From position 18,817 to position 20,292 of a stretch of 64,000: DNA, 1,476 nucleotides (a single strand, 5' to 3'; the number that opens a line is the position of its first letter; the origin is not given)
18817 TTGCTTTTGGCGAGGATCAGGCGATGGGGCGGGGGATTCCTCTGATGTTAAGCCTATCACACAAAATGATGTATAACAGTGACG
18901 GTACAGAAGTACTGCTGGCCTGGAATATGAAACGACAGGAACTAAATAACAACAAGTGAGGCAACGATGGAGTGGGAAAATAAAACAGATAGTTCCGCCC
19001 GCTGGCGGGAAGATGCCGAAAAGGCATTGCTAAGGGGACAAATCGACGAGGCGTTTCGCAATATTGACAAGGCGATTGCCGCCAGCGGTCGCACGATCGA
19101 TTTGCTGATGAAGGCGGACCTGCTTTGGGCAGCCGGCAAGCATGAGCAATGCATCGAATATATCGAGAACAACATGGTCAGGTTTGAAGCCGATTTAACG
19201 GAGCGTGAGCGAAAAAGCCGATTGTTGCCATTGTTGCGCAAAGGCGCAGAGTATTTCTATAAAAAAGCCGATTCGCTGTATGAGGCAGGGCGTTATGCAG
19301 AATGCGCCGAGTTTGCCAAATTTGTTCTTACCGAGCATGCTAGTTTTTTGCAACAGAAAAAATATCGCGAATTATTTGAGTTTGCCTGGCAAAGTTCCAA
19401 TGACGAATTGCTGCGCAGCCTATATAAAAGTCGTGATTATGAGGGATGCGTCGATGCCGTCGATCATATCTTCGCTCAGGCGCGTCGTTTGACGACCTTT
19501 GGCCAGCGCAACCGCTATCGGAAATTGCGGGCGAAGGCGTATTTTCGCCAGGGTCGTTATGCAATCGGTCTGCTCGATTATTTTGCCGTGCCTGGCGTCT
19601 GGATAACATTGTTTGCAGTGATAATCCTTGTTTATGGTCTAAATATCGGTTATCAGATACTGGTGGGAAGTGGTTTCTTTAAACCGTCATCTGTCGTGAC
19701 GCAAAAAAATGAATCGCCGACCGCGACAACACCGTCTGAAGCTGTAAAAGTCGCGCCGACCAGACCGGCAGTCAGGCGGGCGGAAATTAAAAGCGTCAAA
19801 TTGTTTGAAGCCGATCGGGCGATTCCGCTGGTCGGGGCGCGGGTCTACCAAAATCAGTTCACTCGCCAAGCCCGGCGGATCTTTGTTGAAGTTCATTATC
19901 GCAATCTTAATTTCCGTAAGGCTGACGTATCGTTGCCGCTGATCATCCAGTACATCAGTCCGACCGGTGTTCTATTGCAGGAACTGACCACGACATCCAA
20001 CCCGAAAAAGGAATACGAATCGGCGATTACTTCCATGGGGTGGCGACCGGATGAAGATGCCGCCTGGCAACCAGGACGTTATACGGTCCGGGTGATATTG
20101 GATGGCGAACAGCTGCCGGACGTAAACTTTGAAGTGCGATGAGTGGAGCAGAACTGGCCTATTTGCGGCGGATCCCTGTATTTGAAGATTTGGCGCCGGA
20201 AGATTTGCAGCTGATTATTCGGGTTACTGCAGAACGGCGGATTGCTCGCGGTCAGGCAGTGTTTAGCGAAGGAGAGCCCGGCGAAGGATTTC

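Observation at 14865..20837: Five-gene cytoplasmic signalling operon: PocR-PAS histidine kinase, lone receiver, REC-PAS-PP2C-HATPase, TPR/membrane protein, Crp-family regulator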

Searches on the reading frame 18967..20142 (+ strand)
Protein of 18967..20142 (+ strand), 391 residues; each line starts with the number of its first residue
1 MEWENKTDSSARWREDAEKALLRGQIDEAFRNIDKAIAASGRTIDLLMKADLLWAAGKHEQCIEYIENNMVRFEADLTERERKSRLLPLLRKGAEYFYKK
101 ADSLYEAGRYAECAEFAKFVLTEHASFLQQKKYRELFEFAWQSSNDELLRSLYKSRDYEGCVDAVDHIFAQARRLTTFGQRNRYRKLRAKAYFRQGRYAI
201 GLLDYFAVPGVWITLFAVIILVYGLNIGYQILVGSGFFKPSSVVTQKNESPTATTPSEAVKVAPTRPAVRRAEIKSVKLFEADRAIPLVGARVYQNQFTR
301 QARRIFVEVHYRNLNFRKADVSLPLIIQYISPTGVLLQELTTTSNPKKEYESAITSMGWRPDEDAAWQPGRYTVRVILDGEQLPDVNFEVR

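Call 3: search_protein_families(library=pfam, proteins=[window:18967-20142:+], max_evalue=0.01)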
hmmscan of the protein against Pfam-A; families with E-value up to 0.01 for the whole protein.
window:18967-20142:+ (391 aa): 1 family
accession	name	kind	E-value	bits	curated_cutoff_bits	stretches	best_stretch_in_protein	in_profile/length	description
PF12895.13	ANAPC3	-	0.0034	18.1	27.2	0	24-69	3-49/82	Anaphase-promoting complex, cyclosome, subunit 3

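Call 4: search_protein_families(library=ncbifam, proteins=[window:18967-20142:+], max_evalue=0.01)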
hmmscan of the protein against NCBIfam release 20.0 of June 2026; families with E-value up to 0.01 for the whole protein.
window:18967-20142:+ (391 aa): 0 families

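Call 30: find_homologous_proteins(query=window:18967-20142:+, max_evalue=0.001)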
Query window:18967-20142:+ (391 aa): 17 proteins with E <= 0.001 among 8000 candidates.
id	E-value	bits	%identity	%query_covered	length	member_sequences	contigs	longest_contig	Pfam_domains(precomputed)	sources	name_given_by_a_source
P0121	2.3e-252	855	97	100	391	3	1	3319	-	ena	-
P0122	1.3e-251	852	96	100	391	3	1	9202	-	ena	-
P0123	1.7e-241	819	93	100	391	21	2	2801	PF12895.14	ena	-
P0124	3.3e-240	815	91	100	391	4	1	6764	-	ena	-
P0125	5.0e-240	814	91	100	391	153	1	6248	-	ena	-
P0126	6.4e-240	814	91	100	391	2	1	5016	-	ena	-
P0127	2.9e-239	811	91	100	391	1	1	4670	-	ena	-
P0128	1.2e-209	714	80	100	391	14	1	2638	-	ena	-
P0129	2.5e-200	683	76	100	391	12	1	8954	-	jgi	-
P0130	7.2e-150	517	62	100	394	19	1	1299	-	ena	-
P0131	1.9e-145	503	61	100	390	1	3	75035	-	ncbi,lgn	-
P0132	2.8e-128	446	53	100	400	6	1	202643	-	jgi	jgi:tetratricopeptide (TPR) repeat protein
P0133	5.1e-124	432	89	55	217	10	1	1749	-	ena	-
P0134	1.0e-120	421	53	95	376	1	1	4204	-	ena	-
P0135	3.4e-118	413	51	98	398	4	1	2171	-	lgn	-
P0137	2.5e-113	397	48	99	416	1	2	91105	-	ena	-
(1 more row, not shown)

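Call 41: find_encoding_contigs(protein=P0131, flank=8000, max_places=2)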
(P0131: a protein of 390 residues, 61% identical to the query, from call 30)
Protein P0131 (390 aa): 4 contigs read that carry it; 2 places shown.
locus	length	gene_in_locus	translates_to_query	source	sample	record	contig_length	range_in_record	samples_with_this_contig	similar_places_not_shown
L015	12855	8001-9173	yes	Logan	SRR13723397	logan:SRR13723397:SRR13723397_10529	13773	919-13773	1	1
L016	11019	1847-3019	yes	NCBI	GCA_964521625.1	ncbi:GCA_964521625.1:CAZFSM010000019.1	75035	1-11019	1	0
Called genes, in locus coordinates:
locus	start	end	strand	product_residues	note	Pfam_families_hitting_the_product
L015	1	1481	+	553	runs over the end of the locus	PF10114:PocR, PF13426:PAS_9, PF02518:HATPase_c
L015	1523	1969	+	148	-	PF00072:Response_reg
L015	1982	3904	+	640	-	PF00072:Response_reg, PF13188:PAS_8 (faint), PF07228:SpoIIE, PF13581:HATPase_c_2 (weak)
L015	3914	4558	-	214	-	PF01205:Impact_N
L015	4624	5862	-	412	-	PF01566:Nramp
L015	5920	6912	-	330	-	PF03601:Cons_hypoth698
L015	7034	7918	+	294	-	PF00126:HTH_1, PF12849:PBP_like_2 (weak), PF03466:LysR_substrate, PF12727:PBP_like (weak)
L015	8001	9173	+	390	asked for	-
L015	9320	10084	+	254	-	PF00106:adh_short, PF08659:KR, PF13561:adh_short_C2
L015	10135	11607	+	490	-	PF11794:HpaB_N, PF03241:HpaB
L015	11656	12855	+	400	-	?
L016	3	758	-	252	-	?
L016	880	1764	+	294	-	PF00126:HTH_1, PF12849:PBP_like_2 (weak), PF03466:LysR_substrate, PF12727:PBP_like (weak)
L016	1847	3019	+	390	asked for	-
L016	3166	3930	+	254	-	PF00106:adh_short, PF08659:KR, PF13561:adh_short_C2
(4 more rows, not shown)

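Call 42: find_encoding_contigs(protein=P0132, flank=8000, max_places=1)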
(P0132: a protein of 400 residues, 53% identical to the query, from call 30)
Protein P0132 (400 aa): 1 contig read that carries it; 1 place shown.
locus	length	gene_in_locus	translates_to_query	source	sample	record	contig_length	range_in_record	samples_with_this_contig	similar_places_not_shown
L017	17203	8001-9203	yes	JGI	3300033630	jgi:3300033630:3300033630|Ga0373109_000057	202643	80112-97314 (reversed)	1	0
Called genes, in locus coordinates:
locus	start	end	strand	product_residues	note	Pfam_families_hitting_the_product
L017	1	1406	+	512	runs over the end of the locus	PF07905:PucR, PF17853:GGDEF_2 (weak), PF13556:HTH_30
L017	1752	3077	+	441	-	PF02667:SCFA_trans, PF03606:DcuC (weak)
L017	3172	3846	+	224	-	PF01144:CoA_trans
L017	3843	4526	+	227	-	PF01144:CoA_trans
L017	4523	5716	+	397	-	PF00108:Thiolase_N, PF02803:Thiolase_C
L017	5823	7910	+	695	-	PF16927:HisKA_7TM, PF00989:PAS, PF08448:PAS_4 (faint), PF13188:PAS_8 (faint), PF13426:PAS_9 (weak), PF00990:GGDEF, PF13487:HD_5, PF01966:HD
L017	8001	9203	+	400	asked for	-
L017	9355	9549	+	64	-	PF02597:ThiS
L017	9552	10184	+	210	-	PF00899:ThiF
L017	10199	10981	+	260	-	PF05690:ThiG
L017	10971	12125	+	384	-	PF04055:Radical_SAM, PF06968:BATS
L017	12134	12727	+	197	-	PF02581:TMP-TENI, PF03060:NMO (weak)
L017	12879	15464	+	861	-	PF04392:ABC_sub_bind, PF00989:PAS, PF13426:PAS_9 (weak), PF08447:PAS_3 (weak), PF07228:SpoIIE, PF13581:HATPase_c_2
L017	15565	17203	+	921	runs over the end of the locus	PF02743:dCache_1, PF22673:MCP-like_PDC_1 (weak), PF00672:HAMP, PF01590:GAF (weak), PF13185:GAF_2, PF07228:SpoIIE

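Call 43: find_encoding_contigs(protein=P0137, flank=8000, max_places=1)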
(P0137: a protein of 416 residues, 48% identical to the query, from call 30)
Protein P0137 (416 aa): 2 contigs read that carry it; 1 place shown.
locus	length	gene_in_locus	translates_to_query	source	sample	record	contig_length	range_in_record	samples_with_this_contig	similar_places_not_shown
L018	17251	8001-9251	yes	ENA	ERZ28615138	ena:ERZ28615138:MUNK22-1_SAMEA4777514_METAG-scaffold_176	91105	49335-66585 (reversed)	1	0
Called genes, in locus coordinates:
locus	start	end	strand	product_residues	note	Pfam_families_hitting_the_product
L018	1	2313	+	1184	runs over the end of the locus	PF04392:ABC_sub_bind (weak), PF00989:PAS (weak), PF08448:PAS_4, PF13426:PAS_9, PF00989:PAS (weak), PF13188:PAS_8, PF07228:SpoIIE, PF13581:HATPase_c_2 (weak)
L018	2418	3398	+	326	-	PF08240:ADH_N, PF00107:ADH_zinc_N, PF13602:ADH_zinc_N_2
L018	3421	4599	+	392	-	PF00149:Metallophos, PF12850:Metallophos_2 (weak), PF12320:SbcD_C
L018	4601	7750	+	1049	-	PF02463:SMC_N (faint), PF13476:AAA_23, PF13558:SbcC_Walker_B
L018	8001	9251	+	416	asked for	-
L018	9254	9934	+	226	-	PF00027:cNMP_binding, PF13545:HTH_Crp_2, PF00325:Crp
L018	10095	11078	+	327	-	PF03460:NIR_SIR_ferr, PF01077:NIR_SIR, PF08984:DUF1858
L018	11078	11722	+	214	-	-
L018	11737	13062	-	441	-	PF00909:Ammonium_transp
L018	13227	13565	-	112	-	PF00543:P-II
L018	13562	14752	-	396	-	PF07690:MFS_1, PF13347:MFS_2 (weak), PF00083:Sugar_tr (weak), PF05977:MFS_3 (weak), PF07690:MFS_1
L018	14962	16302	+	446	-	PF05226:CHASE2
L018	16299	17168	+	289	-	-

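Call 45: find_encoding_contigs(protein=P0124, flank=6000, max_places=2)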
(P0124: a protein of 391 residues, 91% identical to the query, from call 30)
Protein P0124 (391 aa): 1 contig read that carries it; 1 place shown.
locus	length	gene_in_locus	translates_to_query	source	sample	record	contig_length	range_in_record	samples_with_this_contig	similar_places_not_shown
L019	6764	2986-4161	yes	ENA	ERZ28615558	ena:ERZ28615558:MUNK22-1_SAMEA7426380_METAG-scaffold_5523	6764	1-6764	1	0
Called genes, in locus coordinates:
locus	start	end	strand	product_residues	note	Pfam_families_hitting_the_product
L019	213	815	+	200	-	PF00881:Nitroreductase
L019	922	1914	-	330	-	PF03601:Cons_hypoth698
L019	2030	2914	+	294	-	PF00126:HTH_1, PF03466:LysR_substrate, PF12727:PBP_like (weak)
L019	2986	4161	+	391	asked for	-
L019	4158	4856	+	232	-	PF00027:cNMP_binding, PF13545:HTH_Crp_2, PF00325:Crp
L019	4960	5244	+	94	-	PF28096:CC_Se_fam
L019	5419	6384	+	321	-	PF03460:NIR_SIR_ferr, PF01077:NIR_SIR, PF08984:DUF1858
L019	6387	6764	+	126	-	?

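Call 60: predict_structure(alignment_id=A3)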
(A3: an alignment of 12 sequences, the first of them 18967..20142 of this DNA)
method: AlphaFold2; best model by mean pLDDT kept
length: 391 residues; sequences in the alignment: 12
mean_pLDDT: 82.5   pTM: 0.50
mean pLDDT of the five models: 82.5, 81.8, 80.9, 80.8, 79.6
residues with pLDDT >= 90: 174; 70-90: 159; 50-70: 23; < 50: 35
segments of 3 or more residues with pLDDT < 50: 1-4, 236-266
pLDDT, mean of each block of 10 residues (from residue 1): 54 88 89 90 90 92 94 91 91 95 96 95 90 93 95 95 93 85 91 89 79 81 81 52 31 32 51 87 83 90 91 75 86 89 73 86 80 90 86 86
secondary structure, 60 per line:
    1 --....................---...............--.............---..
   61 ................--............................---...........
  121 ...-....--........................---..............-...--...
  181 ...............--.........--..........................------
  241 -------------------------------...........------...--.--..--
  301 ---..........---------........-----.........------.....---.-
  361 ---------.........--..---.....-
elements in order: H3-22 H26-40 H43-55 H59-76 H79-106 H110-123 H125-128 H131-154 H158-171 H178-195 H198-206 H209-234 E272-282 E304-313 E323-330 E336-344 E351-355 E370-378 E386-390

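Call 65: fold_search(model_id=the predicted structure, library=pdb)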
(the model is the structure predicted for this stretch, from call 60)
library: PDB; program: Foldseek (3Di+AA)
matches with E <= 10: 1604; with E <= 0.001: 30
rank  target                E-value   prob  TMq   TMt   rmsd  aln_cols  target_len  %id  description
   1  5vhv_A                7.2e-06  1.00  0.19  0.20  17.4       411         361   13  Pseudomonas fluorescens alkylpurine DNA glycosylase AlkC bound to DNA containing an oxocarbenium-intermediate analog (released 2017-10-25)
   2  5vi0_B                1.7e-05  1.00  0.19  0.20  18.2       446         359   12  Pseudomonas fluorescens alkylpurine DNA glycosylase AlkC bound to DNA containing an abasic site analog (released 2017-10-25)
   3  5vi0_A                3.7e-05  0.99  0.19  0.21  20.6       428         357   13  Pseudomonas fluorescens alkylpurine DNA glycosylase AlkC bound to DNA containing an abasic site analog (released 2017-10-25)
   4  4y6c                  4.5e-05  1.00  0.19  0.32  13.4       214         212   17  Q17M crystal structure of Podosopora anserina putative kinesin light chain nearly identical TPR-like repeats (released 2015-10-07)
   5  4y6w                  7.3e-05  1.00  0.19  0.32  13.3       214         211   18  Crystal structure of Podosopora anserina putative kinesin light chain nearly identical TPR-like repeats (released 2015-10-07)
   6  3uq3_A                7.3e-05  1.00  0.18  0.26  13.9       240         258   15  TPR2AB-domain:pHSP90-complex of yeast Sti1 (released 2012-01-18)
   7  6oe6_A                7.7e-05  1.00  0.20  0.49   5.3       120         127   14  Structure of a Uncharacterized protein from Leptospira interrogans serogroup Icterohaemorrhagiae serovar Copenhageni ( (released 2019-04-17)
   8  8chy                  8.5e-05  1.00  0.19  0.25  13.3       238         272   16  Crystal structure of an 8-repeat consensus TPR superhelix with Zinc. (released 2024-02-21)
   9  6oe6_B                1.3e-04  1.00  0.20  0.55   5.0       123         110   15  Structure of a Uncharacterized protein from Leptospira interrogans serogroup Icterohaemorrhagiae serovar Copenhageni ( (released 2019-04-17)
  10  4xi0_F                2.2e-04  1.00  0.19  0.34  12.5       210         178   11  MamA 41-end from Desulfovibrio magneticus RS-1 (released 2015-08-19)
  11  6eou                  3.3e-04  1.00  0.18  0.21  13.6       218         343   14  O-GlcNAc transferase TPR domain with the intellectual disability associated mutation L254F (released 2018-05-09)
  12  4xi0_B                3.5e-04  1.00  0.19  0.35  12.2       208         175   12  MamA 41-end from Desulfovibrio magneticus RS-1 (released 2015-08-19)
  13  9qhc_A                3.5e-04  1.00  0.17  0.23  15.0       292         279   14  Crystal structure of 8-repeat CTPR protein with eliminated coordination sites (released 2025-10-22)
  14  3n6y_B                3.9e-04  1.00  0.21  0.53   6.0       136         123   15  Crystal structure of an immunoglobulin-like protein (PA1606) from PSEUDOMONAS AERUGINOSA at 1.50 A resolution (released 2010-07-21)
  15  3n6y_A                4.1e-04  1.00  0.21  0.51   6.3       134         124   13  Crystal structure of an immunoglobulin-like protein (PA1606) from PSEUDOMONAS AERUGINOSA at 1.50 A resolution (released 2010-07-21)
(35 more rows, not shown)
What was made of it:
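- Checked: The G4 model (pLDDT 82.5; call 60) shows a TPR-like helical domain (3-206), a TM helix (209-234), a disordered linker and an Ig-like beta-sandwich (272-390) (call 65).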

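Call 80: find_encoding_contigs(protein=P0122, flank=8000, max_places=2)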
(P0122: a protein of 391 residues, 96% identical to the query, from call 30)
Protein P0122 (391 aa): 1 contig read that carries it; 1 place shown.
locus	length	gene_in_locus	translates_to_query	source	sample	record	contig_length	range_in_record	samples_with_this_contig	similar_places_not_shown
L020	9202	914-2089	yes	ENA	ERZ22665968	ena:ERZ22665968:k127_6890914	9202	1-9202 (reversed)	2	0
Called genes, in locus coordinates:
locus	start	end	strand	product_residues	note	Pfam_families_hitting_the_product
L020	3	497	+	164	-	?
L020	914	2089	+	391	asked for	-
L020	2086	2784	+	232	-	PF00027:cNMP_binding, PF13545:HTH_Crp_2, PF00325:Crp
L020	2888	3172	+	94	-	PF28096:CC_Se_fam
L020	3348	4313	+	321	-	PF03460:NIR_SIR_ferr, PF01077:NIR_SIR, PF08984:DUF1858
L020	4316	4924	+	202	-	-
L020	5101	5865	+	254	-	PF00106:adh_short, PF08659:KR, PF13561:adh_short_C2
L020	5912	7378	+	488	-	PF11794:HpaB_N, PF03241:HpaB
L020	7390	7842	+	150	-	PF09719:C_GCAxxG_C_C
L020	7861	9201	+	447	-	?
